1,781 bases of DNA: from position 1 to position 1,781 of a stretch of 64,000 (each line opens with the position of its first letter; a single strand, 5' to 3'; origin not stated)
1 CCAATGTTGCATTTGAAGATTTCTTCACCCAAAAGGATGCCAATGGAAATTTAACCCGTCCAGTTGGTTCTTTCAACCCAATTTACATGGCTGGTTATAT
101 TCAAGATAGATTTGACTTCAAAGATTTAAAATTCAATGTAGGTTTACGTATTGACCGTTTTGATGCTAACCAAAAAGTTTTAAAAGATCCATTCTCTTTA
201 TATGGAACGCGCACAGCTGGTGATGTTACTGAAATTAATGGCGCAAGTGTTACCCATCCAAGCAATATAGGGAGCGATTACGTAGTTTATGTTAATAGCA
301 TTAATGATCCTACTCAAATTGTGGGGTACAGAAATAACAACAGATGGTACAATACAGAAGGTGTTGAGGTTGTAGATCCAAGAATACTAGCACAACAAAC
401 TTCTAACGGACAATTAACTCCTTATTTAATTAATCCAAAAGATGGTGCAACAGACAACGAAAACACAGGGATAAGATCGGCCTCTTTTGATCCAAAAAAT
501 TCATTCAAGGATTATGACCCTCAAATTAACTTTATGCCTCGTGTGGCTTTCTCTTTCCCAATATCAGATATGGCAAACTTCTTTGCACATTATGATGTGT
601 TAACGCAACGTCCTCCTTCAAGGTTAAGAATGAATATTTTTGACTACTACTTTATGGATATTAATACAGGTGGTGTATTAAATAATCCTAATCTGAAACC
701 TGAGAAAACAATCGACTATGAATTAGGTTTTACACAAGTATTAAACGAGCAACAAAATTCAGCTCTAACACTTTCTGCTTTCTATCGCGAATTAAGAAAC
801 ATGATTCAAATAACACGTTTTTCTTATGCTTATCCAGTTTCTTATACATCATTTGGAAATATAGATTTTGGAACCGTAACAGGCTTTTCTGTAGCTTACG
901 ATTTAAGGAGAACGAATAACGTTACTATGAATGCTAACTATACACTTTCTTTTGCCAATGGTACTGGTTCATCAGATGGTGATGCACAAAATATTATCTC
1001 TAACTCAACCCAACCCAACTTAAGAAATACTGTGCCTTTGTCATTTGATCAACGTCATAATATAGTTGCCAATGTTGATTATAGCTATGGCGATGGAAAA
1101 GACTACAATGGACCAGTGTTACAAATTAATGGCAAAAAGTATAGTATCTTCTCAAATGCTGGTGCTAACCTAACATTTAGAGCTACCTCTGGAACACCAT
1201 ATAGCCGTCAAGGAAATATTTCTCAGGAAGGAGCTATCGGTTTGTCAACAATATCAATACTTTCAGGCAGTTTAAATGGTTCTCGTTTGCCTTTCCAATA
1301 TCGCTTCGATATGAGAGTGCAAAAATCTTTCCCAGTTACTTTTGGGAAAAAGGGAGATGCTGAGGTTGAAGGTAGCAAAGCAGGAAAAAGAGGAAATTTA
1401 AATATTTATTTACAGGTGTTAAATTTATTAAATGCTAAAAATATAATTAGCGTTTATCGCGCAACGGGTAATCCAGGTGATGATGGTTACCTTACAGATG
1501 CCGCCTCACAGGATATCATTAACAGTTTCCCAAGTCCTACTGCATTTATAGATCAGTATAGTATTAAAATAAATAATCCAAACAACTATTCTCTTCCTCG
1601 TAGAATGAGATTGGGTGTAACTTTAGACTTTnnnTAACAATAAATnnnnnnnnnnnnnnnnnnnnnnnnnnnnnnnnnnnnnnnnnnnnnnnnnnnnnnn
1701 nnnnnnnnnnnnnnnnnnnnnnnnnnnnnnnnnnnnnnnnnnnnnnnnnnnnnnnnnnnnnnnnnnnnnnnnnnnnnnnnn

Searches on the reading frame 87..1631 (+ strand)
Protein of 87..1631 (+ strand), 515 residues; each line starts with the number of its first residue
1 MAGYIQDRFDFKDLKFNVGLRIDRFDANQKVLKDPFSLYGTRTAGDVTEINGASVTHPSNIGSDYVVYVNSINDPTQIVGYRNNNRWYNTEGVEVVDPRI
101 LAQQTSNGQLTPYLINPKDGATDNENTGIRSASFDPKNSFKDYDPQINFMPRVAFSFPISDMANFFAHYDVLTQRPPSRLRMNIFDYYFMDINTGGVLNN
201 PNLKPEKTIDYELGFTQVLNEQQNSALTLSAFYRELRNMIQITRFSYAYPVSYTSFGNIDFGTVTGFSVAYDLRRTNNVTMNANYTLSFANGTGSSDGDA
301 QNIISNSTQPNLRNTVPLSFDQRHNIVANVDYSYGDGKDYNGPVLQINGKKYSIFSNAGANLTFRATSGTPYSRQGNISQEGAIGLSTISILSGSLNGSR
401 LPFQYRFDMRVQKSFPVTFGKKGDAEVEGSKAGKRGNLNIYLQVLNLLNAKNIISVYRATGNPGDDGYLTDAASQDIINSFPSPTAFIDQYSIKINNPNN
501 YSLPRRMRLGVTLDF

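Call 43: search_protein_families(library=pfam, proteins=[window:87-1631:+], max_evalue=0.00001)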
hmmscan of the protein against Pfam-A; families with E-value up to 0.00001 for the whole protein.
window:87-1631:+ (515 aa): 1 family
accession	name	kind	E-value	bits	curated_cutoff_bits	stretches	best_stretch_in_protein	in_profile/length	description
PF00593.30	TonB_dep_Rec_b-barrel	-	6.1e-13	49.9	27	1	3-352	172-392/436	TonB dependent receptor-like, beta-barrel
